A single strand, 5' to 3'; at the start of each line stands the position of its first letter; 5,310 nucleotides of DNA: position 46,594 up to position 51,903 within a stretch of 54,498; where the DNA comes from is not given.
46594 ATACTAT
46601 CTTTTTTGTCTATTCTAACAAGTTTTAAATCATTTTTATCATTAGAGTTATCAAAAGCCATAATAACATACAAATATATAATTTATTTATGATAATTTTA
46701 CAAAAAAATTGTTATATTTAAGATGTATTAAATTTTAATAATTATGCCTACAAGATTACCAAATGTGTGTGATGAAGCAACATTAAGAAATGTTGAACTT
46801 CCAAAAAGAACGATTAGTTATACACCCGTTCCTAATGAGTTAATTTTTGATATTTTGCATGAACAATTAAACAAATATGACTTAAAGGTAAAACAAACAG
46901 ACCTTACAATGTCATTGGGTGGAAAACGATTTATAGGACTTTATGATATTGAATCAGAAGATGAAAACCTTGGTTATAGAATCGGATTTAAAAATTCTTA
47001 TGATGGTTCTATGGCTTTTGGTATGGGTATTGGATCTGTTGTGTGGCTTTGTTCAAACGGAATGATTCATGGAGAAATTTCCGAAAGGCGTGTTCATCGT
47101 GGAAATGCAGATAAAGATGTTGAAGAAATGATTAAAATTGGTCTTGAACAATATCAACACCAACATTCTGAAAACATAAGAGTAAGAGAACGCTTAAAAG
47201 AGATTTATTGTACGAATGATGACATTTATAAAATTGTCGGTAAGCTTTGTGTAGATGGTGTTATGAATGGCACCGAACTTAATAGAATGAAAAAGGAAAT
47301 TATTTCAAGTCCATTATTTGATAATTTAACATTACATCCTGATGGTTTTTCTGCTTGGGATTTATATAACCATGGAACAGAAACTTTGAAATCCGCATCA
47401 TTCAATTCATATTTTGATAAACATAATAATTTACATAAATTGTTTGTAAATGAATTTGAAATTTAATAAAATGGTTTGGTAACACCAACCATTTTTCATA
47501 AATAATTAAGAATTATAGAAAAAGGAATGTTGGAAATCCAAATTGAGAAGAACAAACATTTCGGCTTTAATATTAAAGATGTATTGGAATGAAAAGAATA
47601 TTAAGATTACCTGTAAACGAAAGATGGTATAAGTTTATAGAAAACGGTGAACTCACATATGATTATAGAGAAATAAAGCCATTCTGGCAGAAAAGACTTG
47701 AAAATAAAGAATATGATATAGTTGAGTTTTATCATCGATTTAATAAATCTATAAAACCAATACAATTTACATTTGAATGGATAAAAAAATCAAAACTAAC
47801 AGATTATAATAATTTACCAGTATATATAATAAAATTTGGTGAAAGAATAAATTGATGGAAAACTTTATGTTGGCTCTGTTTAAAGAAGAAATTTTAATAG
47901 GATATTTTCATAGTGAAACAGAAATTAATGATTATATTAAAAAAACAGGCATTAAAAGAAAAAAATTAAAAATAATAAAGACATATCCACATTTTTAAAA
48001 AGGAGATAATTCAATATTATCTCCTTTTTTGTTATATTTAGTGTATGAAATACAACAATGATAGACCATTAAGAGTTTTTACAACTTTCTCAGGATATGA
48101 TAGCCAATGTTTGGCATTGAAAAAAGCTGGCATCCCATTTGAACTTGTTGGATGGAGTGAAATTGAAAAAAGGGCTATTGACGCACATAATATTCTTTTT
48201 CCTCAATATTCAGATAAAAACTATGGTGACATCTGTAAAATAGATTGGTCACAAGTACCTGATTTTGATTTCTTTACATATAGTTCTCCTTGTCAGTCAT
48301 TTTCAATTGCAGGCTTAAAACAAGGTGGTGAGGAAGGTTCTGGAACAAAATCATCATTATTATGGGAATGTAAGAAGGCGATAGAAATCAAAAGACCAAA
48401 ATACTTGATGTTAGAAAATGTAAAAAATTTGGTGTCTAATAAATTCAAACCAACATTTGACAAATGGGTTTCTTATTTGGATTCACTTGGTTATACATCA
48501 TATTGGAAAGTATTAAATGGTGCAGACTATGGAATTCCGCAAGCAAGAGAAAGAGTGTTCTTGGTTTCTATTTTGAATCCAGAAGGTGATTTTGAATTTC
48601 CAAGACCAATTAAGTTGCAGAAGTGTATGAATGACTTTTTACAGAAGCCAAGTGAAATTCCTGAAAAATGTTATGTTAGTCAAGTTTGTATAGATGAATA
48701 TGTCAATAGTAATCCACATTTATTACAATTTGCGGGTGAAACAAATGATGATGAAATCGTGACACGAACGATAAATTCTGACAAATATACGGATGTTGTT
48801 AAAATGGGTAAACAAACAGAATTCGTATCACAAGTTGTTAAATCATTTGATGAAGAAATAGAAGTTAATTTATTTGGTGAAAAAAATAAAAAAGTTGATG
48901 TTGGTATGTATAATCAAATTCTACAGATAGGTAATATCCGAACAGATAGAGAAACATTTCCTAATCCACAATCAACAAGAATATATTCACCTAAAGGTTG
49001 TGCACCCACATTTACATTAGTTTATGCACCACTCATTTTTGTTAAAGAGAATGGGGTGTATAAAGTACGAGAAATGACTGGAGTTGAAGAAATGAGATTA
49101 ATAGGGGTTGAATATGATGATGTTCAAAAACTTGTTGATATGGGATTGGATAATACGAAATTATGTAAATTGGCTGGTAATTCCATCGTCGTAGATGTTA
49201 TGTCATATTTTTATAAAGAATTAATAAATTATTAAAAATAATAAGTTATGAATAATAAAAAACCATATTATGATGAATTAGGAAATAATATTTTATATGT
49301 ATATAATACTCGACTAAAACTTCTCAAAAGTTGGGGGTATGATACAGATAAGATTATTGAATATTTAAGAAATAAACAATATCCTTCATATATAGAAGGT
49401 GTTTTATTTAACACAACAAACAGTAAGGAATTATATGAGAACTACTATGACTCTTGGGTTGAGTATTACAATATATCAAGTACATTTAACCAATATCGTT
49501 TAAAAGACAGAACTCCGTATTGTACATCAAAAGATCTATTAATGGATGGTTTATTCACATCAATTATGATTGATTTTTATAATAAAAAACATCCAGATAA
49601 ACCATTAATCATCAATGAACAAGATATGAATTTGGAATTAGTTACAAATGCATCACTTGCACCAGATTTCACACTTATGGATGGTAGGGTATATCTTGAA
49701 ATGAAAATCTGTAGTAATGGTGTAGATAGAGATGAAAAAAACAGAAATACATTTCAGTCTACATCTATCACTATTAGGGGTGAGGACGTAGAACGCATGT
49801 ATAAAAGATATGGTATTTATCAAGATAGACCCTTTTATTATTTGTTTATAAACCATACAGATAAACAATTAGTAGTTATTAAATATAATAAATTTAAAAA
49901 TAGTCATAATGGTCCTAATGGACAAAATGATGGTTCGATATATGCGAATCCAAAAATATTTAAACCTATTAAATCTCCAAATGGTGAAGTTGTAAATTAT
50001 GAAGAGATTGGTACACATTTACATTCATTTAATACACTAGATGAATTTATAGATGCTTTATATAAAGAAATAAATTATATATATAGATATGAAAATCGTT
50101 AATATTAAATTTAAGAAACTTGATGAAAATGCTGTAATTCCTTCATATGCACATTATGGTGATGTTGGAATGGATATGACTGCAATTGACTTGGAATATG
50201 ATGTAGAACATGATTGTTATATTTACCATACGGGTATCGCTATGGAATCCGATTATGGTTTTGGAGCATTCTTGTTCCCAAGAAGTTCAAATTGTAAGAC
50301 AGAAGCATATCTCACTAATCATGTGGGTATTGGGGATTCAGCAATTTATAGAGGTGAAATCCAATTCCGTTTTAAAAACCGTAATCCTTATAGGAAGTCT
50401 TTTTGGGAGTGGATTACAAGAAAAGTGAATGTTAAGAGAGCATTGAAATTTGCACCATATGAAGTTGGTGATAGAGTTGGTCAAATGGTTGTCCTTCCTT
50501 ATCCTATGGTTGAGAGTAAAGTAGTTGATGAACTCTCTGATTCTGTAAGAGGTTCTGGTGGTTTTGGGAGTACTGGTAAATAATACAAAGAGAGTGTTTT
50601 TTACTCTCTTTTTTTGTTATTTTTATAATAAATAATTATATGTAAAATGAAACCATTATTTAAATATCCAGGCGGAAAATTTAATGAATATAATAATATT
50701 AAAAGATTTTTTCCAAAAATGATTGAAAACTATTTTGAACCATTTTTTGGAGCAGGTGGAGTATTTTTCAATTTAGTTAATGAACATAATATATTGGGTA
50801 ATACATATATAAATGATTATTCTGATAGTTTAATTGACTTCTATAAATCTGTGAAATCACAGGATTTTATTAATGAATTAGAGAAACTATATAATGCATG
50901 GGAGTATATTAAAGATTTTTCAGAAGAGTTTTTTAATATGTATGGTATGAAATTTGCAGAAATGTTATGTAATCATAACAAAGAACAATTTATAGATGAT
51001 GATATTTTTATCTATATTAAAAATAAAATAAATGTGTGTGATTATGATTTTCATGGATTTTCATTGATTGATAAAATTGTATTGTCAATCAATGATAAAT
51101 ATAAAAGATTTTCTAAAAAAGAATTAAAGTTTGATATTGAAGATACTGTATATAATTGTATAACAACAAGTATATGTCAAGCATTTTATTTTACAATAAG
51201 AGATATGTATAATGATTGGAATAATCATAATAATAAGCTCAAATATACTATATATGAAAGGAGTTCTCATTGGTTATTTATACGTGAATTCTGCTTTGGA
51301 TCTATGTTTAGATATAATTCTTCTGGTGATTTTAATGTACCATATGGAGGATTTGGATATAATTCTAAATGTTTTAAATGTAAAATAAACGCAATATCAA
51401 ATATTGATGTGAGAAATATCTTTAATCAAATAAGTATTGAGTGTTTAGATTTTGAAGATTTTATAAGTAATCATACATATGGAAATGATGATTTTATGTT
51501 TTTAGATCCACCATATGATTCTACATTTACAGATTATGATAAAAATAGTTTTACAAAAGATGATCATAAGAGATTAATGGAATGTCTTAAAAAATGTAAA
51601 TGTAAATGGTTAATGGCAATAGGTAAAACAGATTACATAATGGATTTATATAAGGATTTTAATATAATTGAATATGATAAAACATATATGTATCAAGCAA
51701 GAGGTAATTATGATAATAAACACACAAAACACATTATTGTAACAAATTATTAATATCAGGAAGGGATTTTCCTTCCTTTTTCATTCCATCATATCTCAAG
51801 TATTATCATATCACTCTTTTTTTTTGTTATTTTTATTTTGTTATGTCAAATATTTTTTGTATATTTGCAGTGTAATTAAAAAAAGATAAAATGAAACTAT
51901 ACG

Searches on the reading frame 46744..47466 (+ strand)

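Call 91: search_protein_families(library=pfam, proteins=[window:46744-47466:+], max_evalue=0.01)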
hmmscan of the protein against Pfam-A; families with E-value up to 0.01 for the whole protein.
window:46744-47466:+ (240 aa): 1 family
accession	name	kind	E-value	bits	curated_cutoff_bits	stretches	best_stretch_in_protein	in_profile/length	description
PF06067.16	DUF932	-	8.3e-08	32.7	23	1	25-215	8-206/227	Domain of unknown function (DUF932)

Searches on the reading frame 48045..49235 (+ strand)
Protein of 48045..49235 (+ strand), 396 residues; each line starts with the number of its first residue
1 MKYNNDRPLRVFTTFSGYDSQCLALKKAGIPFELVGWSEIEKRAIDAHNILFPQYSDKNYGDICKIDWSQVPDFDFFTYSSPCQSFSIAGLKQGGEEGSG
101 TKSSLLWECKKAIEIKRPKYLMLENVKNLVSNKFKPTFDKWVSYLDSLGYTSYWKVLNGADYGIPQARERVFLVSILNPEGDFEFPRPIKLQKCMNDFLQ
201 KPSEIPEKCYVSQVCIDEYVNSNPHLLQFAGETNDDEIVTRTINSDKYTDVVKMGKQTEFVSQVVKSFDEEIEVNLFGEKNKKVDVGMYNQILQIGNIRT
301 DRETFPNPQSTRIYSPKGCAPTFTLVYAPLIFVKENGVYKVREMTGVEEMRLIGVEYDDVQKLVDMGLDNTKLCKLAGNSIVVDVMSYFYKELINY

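Call 91: search_protein_families(library=pfam, proteins=[window:48045-49235:+], max_evalue=0.01)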
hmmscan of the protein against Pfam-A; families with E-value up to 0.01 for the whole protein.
window:48045-49235:+ (396 aa): 1 family
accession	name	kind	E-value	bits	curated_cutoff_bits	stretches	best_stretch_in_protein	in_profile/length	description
PF00145.23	DNA_methylase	-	5.5e-55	187.5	22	1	10-394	2-323/324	C-5 cytosine-specific DNA methylase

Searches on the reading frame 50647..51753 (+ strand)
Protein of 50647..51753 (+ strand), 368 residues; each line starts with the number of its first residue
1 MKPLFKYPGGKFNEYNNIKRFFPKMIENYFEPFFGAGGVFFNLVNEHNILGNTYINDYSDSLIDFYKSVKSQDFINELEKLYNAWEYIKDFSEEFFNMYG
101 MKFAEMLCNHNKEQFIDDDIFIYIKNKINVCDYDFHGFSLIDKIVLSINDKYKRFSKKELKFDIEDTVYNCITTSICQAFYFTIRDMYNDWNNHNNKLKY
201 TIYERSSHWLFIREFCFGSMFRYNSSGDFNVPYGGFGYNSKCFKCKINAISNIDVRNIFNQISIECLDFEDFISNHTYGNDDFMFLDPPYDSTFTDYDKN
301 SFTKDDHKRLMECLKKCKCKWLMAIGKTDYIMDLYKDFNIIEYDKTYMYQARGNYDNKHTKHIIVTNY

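Call 91: search_protein_families(library=pfam, proteins=[window:50647-51753:+], max_evalue=0.01)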
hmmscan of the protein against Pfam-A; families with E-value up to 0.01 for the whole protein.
window:50647-51753:+ (368 aa): 1 family
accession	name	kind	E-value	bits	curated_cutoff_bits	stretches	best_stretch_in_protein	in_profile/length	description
PF02086.21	MethyltransfD12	-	5.8e-36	125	22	1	7-347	1-251/253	D12 class N6 adenine-specific DNA methyltransferase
